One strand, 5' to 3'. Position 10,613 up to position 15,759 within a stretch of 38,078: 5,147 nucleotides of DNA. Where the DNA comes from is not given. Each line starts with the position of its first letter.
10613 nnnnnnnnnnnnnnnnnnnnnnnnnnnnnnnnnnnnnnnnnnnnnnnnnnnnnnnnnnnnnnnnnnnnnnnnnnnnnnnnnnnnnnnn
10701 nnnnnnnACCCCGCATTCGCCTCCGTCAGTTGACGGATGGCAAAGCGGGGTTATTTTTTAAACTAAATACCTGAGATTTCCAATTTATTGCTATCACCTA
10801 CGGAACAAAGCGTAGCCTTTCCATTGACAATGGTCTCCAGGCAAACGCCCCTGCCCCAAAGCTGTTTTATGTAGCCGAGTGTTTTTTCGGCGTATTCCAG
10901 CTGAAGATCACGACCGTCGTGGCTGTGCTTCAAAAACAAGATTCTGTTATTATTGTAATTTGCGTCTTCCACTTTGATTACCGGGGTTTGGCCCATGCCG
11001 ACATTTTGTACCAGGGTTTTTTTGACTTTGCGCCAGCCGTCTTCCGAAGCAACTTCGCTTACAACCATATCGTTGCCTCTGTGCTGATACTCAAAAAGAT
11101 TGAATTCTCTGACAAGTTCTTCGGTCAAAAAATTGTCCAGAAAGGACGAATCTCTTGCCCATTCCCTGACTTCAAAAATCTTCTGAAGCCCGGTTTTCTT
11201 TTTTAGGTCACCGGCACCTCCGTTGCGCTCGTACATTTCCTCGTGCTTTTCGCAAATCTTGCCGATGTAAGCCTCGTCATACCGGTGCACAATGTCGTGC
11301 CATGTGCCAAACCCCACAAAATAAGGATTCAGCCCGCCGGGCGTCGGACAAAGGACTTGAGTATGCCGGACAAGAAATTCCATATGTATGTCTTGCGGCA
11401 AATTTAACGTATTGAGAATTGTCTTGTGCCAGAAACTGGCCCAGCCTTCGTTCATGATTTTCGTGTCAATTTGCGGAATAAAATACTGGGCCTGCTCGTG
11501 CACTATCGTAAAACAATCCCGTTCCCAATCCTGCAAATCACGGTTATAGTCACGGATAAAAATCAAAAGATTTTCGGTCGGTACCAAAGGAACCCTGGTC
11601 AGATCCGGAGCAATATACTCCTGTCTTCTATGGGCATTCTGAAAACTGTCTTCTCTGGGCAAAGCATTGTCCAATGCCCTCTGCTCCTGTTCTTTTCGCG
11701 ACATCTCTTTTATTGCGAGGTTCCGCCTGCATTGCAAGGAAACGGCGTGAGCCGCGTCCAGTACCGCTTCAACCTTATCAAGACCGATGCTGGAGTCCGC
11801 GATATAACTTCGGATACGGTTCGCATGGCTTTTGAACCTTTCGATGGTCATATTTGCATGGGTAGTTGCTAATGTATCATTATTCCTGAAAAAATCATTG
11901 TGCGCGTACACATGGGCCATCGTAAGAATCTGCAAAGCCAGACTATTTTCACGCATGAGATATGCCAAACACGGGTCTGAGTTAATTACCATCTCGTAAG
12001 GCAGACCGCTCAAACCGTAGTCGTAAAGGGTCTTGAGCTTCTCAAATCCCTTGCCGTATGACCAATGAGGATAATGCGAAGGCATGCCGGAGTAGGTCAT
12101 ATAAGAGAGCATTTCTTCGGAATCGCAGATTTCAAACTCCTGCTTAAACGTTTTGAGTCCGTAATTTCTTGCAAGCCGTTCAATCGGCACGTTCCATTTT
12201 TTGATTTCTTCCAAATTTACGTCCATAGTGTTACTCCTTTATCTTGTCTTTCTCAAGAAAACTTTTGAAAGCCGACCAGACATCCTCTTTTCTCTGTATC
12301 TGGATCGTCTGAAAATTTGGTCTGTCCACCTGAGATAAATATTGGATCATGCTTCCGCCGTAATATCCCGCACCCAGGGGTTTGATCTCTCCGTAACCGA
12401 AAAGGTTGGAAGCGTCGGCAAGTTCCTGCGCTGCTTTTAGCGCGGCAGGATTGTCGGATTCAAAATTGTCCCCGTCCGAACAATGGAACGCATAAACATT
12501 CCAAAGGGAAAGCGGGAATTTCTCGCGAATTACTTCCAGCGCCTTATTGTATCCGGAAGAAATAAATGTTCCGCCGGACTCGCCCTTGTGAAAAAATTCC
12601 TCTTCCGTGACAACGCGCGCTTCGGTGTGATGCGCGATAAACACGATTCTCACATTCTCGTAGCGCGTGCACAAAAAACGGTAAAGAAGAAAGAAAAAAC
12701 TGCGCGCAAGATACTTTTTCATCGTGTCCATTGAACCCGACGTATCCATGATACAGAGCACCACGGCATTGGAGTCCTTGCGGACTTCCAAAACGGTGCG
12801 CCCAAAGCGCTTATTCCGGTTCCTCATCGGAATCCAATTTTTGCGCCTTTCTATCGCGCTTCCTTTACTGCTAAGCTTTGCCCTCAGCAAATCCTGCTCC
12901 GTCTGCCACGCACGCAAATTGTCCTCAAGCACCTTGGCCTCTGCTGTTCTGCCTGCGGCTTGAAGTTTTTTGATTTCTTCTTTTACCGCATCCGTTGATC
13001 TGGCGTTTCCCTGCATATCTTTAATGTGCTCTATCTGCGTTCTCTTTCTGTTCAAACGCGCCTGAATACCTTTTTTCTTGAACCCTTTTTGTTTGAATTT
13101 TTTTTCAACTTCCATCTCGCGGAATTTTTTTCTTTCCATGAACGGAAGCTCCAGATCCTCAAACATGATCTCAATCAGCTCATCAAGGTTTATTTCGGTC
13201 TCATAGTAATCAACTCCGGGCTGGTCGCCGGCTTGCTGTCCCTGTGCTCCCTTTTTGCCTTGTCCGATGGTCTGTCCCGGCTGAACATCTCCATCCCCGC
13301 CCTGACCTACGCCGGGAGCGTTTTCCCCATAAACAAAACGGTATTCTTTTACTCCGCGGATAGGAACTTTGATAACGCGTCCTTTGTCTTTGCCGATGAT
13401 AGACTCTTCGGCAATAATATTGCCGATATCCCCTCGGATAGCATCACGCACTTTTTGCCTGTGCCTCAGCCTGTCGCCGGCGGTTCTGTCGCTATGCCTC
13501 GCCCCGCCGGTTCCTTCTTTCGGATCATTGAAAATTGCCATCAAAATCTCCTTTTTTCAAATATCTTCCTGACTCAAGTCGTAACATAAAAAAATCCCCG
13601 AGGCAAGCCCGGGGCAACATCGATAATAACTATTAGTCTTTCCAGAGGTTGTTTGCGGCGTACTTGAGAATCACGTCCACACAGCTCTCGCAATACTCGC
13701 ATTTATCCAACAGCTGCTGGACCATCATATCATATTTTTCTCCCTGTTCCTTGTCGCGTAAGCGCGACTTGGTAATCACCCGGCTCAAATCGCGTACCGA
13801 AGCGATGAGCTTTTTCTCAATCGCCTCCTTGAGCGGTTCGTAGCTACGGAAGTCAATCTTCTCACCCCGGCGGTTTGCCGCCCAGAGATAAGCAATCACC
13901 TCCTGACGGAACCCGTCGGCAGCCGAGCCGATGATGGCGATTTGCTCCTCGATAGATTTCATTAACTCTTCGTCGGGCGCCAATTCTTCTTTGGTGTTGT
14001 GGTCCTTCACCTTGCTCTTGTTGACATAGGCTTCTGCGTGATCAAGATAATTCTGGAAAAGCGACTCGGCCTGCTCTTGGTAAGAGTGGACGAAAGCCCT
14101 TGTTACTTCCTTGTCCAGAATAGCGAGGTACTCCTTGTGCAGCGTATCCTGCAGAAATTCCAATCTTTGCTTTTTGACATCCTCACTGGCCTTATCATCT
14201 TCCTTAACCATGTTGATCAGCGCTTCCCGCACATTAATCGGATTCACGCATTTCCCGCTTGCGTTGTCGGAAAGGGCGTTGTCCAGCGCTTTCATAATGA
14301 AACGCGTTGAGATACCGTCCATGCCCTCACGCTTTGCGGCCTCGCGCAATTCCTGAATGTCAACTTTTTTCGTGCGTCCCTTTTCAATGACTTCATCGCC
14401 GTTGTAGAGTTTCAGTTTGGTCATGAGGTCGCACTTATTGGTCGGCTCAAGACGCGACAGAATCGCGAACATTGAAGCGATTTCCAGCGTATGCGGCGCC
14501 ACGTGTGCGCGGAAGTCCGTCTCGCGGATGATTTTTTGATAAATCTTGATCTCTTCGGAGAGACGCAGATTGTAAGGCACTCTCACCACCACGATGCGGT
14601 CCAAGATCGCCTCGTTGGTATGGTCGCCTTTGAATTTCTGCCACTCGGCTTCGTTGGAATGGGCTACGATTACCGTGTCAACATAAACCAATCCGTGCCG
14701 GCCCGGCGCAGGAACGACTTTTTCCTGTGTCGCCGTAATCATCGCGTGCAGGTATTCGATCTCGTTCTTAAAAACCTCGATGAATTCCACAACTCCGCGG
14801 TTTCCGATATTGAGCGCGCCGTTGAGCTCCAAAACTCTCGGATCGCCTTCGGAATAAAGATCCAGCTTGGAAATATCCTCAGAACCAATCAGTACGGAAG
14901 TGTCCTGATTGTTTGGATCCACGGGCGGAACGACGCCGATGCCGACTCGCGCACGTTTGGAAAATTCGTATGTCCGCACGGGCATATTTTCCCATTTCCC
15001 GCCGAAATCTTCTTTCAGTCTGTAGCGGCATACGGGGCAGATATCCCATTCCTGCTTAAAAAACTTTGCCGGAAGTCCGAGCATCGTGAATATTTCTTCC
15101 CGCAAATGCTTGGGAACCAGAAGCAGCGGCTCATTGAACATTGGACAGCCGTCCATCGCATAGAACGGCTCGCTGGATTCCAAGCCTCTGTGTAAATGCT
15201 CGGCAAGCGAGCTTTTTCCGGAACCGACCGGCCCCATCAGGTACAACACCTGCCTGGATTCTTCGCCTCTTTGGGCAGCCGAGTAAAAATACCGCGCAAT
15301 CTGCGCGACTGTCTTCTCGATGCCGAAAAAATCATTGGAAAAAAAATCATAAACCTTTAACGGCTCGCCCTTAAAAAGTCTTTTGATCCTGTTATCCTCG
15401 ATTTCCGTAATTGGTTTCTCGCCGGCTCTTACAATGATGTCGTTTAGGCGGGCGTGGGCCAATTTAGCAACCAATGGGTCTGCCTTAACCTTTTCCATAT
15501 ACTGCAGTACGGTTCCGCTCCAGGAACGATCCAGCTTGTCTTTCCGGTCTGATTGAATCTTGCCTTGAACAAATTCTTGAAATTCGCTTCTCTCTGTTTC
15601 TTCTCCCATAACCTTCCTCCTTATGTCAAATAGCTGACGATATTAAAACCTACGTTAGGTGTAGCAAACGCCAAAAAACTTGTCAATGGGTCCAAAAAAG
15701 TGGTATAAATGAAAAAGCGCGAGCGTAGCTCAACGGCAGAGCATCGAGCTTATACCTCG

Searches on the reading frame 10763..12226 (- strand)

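Call 73: search_protein_families(library=pfam, proteins=[window:10763-12226:-], max_evalue=0.00001)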
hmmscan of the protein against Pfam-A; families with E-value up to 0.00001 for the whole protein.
window:10763-12226:- (487 aa): 2 families
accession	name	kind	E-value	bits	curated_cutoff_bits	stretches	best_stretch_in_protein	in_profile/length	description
PF04293.20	SpoVR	-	2.4e-136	455.1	27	1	3-412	2-405/407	SpoVR like protein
PF24755.2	SpoVR_C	-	1.4e-13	51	27.6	1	415-466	1-53/55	SpoVR-like C-terminal domain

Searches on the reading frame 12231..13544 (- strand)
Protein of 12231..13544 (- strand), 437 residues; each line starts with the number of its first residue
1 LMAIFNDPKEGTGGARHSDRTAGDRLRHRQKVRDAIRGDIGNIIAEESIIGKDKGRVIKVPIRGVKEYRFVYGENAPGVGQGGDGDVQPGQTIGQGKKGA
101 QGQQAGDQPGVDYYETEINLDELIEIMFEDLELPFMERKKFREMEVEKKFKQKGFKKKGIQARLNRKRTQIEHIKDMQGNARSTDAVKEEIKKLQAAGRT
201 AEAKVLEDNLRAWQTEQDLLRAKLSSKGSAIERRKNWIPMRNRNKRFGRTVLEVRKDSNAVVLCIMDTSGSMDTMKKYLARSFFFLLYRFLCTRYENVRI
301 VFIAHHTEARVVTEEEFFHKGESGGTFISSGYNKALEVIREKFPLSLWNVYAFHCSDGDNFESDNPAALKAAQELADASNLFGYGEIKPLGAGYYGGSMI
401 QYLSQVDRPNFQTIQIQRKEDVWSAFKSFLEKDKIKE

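Call 73: search_protein_families(library=pfam, proteins=[window:12231-13544:-], max_evalue=0.00001)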
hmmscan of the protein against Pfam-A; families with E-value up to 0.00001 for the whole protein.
window:12231-13544:- (437 aa): 1 family
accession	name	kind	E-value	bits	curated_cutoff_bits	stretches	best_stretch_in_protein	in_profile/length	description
PF04285.18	DUF444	-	9.8e-116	387.7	27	1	17-432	9-417/418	Protein of unknown function (DUF444)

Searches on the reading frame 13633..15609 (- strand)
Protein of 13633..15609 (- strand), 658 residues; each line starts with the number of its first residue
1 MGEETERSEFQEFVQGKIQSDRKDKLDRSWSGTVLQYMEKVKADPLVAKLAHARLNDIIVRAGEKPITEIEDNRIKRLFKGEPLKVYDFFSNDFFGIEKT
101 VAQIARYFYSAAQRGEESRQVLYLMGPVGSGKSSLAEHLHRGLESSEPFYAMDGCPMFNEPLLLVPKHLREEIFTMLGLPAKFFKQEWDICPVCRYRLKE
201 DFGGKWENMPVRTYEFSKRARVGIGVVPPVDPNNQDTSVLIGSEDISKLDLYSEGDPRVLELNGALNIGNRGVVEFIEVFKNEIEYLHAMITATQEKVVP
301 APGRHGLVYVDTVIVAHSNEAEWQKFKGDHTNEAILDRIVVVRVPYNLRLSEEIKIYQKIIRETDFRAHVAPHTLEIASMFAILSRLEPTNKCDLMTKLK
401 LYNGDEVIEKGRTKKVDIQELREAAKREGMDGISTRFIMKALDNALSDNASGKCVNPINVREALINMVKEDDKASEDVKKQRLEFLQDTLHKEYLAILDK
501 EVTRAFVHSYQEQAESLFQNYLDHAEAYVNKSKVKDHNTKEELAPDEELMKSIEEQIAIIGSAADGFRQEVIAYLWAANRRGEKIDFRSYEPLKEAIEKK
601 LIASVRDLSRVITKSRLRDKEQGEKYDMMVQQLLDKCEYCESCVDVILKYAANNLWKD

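Call 73: search_protein_families(library=pfam, proteins=[window:13633-15609:-], max_evalue=0.00001)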
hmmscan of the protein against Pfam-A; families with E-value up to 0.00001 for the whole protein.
window:13633-15609:- (658 aa): 3 families
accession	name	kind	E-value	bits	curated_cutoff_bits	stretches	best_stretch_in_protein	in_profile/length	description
PF08298.17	AAA_PrkA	-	4.2e-140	467.3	25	1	33-393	2-357/358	PrkA AAA domain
PF06798.17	PrkA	-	1e-86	291.2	25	1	396-650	1-255/255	PrkA serine protein kinase C-terminal domain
PF13191.12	AAA_16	-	7.8e-06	26.9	32.6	0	94-158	2-63/167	AAA ATPase domain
